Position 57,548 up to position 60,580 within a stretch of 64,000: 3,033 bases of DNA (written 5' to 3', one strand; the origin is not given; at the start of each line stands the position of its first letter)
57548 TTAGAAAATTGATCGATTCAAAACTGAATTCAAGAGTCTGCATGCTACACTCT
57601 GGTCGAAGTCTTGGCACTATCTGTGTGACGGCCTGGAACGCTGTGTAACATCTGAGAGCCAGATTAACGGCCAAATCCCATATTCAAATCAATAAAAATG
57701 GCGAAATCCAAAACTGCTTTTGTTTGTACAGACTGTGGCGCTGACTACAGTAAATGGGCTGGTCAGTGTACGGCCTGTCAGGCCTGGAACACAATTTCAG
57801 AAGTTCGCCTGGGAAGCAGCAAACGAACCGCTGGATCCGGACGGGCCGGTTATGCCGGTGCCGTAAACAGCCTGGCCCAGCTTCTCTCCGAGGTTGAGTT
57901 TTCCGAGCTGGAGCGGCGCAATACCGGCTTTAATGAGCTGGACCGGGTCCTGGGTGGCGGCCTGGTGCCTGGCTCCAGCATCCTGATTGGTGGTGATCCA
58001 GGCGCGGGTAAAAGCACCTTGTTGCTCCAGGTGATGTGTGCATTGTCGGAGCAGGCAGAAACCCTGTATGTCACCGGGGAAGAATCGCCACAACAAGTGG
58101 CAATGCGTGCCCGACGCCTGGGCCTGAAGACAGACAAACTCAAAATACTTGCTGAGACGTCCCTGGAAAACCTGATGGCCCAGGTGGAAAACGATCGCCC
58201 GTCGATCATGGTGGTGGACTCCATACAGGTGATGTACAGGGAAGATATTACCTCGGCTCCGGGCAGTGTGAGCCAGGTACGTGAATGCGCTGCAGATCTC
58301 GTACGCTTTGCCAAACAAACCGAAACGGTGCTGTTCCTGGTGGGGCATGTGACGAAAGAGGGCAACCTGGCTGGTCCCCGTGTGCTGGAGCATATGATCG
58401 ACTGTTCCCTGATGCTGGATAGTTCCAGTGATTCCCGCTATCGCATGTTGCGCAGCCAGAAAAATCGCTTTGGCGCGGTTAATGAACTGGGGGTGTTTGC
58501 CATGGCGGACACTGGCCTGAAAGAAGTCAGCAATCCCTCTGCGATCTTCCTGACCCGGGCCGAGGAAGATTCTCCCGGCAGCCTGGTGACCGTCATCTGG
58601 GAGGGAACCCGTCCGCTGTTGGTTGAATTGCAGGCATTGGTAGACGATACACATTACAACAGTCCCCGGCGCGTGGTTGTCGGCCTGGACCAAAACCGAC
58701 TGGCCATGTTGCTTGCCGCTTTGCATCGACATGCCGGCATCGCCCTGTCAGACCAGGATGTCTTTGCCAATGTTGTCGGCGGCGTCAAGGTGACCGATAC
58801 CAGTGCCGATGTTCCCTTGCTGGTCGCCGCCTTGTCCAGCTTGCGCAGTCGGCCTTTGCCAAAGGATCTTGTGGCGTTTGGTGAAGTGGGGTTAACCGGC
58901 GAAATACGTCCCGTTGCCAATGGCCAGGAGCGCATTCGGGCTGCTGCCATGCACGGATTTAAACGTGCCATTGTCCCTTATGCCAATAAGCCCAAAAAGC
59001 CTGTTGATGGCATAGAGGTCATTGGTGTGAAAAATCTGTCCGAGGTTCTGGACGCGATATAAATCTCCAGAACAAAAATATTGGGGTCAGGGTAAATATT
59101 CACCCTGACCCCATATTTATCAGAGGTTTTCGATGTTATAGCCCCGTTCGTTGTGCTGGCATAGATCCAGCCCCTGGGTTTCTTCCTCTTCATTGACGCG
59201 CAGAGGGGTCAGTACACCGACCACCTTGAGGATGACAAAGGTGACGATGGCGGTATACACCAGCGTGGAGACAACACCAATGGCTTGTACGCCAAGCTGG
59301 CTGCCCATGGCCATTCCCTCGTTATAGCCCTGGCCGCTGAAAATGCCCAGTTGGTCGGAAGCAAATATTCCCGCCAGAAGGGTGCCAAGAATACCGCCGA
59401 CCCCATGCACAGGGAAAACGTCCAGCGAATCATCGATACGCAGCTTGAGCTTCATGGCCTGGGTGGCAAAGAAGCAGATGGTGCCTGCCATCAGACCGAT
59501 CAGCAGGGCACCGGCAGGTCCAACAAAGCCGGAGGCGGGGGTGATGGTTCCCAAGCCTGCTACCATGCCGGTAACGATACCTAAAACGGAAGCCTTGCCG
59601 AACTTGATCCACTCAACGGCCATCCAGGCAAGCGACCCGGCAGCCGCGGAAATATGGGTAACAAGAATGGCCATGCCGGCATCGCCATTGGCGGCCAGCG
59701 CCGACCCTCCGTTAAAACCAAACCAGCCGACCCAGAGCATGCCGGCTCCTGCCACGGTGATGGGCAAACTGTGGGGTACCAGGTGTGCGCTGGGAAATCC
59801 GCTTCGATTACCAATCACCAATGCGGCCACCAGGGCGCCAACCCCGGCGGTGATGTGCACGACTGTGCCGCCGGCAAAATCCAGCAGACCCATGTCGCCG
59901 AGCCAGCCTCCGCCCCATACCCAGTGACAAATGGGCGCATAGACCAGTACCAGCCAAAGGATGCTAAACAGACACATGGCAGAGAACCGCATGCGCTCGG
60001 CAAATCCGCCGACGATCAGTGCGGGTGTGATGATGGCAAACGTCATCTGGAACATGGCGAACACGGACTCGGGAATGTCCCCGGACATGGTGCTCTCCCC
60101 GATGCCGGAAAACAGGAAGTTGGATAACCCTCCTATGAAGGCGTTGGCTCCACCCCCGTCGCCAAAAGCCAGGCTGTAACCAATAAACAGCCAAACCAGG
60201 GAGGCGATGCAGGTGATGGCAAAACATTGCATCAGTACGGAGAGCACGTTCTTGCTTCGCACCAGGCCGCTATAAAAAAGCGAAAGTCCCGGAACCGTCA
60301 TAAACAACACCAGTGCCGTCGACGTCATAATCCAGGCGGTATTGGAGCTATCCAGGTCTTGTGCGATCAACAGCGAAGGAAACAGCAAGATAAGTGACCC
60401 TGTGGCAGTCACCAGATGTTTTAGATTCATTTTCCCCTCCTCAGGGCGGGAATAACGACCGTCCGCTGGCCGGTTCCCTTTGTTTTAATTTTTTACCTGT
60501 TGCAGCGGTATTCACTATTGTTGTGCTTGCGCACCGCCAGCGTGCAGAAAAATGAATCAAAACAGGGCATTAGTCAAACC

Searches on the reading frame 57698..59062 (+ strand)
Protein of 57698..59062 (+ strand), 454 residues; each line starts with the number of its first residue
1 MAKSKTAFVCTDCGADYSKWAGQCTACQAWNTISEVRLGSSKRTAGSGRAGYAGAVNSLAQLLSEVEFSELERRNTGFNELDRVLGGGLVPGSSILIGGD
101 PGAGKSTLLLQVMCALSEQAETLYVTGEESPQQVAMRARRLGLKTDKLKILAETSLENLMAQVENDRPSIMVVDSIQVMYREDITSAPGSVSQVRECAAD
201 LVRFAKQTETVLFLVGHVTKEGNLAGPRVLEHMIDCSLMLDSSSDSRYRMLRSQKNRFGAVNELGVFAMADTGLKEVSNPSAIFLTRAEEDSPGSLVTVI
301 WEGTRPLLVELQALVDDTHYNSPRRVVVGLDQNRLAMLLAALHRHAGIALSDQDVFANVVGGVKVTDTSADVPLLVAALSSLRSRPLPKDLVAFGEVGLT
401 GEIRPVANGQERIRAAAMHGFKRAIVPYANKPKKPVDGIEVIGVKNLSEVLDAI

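Call 58: search_protein_families(library=pfam, proteins=[window:57698-59062:+], max_evalue=0.00001)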
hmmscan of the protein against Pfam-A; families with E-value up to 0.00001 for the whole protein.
window:57698-59062:+ (454 aa): 6 families
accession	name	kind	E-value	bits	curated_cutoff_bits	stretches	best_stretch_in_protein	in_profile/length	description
PF06745.19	ATPase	-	2.3e-18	66.8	26.6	1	75-149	2-78/231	KaiC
PF13481.12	AAA_25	-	1.1e-15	58.2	27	1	71-222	12-194/195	AAA domain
PF18073.7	Zn_ribbon_LapB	-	2.2e-09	37.3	25.7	1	8-35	1-28/28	Rubredoxin metal binding domain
PF13541.12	ChlI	-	3.7e-07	30.5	27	1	346-430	36-121/121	Subunit ChlI of Mg-chelatase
PF05362.19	Lon_C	-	5e-07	29.9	21.1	1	366-452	108-200/205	Lon protease (S16) C-terminal proteolytic domain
PF03796.21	DnaB_C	-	6.1e-07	29.5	27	1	75-165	3-98/255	DnaB-like helicase C terminal domain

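Call 59: find_homologous_proteins(query=window:57698-59062:+, max_evalue=1e-50)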
Query window:57698-59062:+ (454 aa): 8000 proteins with E <= 1e-50 among 8000 candidates; the best 120 are listed.
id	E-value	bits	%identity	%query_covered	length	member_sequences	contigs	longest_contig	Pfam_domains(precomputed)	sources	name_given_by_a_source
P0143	3.7e-260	881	88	100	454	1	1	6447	PF18073.8,PF06745.20,PF07088.17,PF03796.22,PF23442.2,PF05362.20,PF13481.13,PF13541.13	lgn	-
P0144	9.4e-259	877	88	100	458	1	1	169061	PF18073.8,PF06745.20,PF07088.17,PF03796.22,PF23442.2,PF05362.20,PF13401.13,PF13481.13,PF13191.13,PF13541.13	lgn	-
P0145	5.1e-258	874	86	100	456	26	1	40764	PF18073.8,PF06745.20,PF07088.17,PF03796.22,PF23442.2,PF05362.20,PF13401.13,PF13481.13,PF13191.13,PF13541.13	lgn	-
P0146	1.7e-257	872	87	100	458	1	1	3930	PF18073.8,PF06745.20,PF07088.17,PF03796.22,PF23442.2,PF05362.20,PF13401.13,PF13481.13,PF13191.13,PF13541.13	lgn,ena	-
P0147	1.3e-256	869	87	100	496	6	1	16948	PF18073.8,PF06745.20,PF07088.17,PF03796.22,PF23442.2,PF05362.20,PF13401.13,PF13481.13,PF13191.13,PF13541.13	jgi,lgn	-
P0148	2.2e-254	862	87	100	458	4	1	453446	PF18073.8,PF06745.20,PF07088.17,PF03796.22,PF23442.2,PF05362.20,PF13401.13,PF13481.13,PF13191.13,PF13541.13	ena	-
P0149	4.4e-254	861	85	100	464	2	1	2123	PF18073.8,PF06745.20,PF03796.22,PF23442.2,PF05362.20,PF13401.13,PF13481.13,PF13541.13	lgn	-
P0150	3.7e-252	855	85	100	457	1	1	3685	PF18073.8,PF06745.20,PF03796.22,PF23442.2,PF05362.20,PF00154.28,PF13481.13,PF13541.13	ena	-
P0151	5.7e-251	851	85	100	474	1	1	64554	PF18073.8,PF06745.20,PF07088.17,PF03796.22,PF23442.2,PF05362.20,PF13401.13,PF00154.28,PF13481.13,PF13541.13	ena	-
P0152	1.6e-242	823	82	100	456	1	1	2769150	PF18073.8,PF06745.20,PF03796.22,PF23442.2,PF05362.20,PF25199.2,PF13481.13,PF13541.13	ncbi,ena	-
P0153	6.9e-242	821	82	100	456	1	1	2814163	PF18073.8,PF06745.20,PF03796.22,PF23442.2,PF05362.20,PF25199.2,PF13481.13,PF13541.13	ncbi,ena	-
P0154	1.2e-241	820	81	100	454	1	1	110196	PF18073.8,PF06745.20,PF07088.17,PF03796.22,PF23442.2,PF05362.20,PF13401.13,PF13481.13,PF13541.13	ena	-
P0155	5.8e-240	815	81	100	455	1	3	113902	PF18073.8,PF06745.20,PF03796.22,PF23442.2,PF05362.20,PF13401.13,PF13481.13,PF13541.13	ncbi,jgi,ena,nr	ncbi:MAG: DNA repair protein RadA [Cellvibrionales bacterium]|nr:DNA repair protein RadA [Cellvibrio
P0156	3.7e-232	789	77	100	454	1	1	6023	PF18073.8,PF06745.20,PF03796.22,PF23442.2,PF13401.13,PF13481.13,PF13541.13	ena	-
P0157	2.6e-230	783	77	100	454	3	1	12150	PF18073.8,PF06745.20,PF03796.22,PF23442.2,PF05362.20,PF13401.13,PF13481.13,PF13541.13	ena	-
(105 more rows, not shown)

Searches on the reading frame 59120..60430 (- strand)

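Call 58: search_protein_families(library=pfam, proteins=[window:59120-60430:-], max_evalue=0.00001)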
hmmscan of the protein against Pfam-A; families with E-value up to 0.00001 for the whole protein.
window:59120-60430:- (436 aa): 1 family
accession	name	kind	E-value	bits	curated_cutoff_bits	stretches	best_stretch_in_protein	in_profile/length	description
PF00909.26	Ammonium_transp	-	1e-120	403.6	23.2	1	32-431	1-399/399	Ammonium Transporter Family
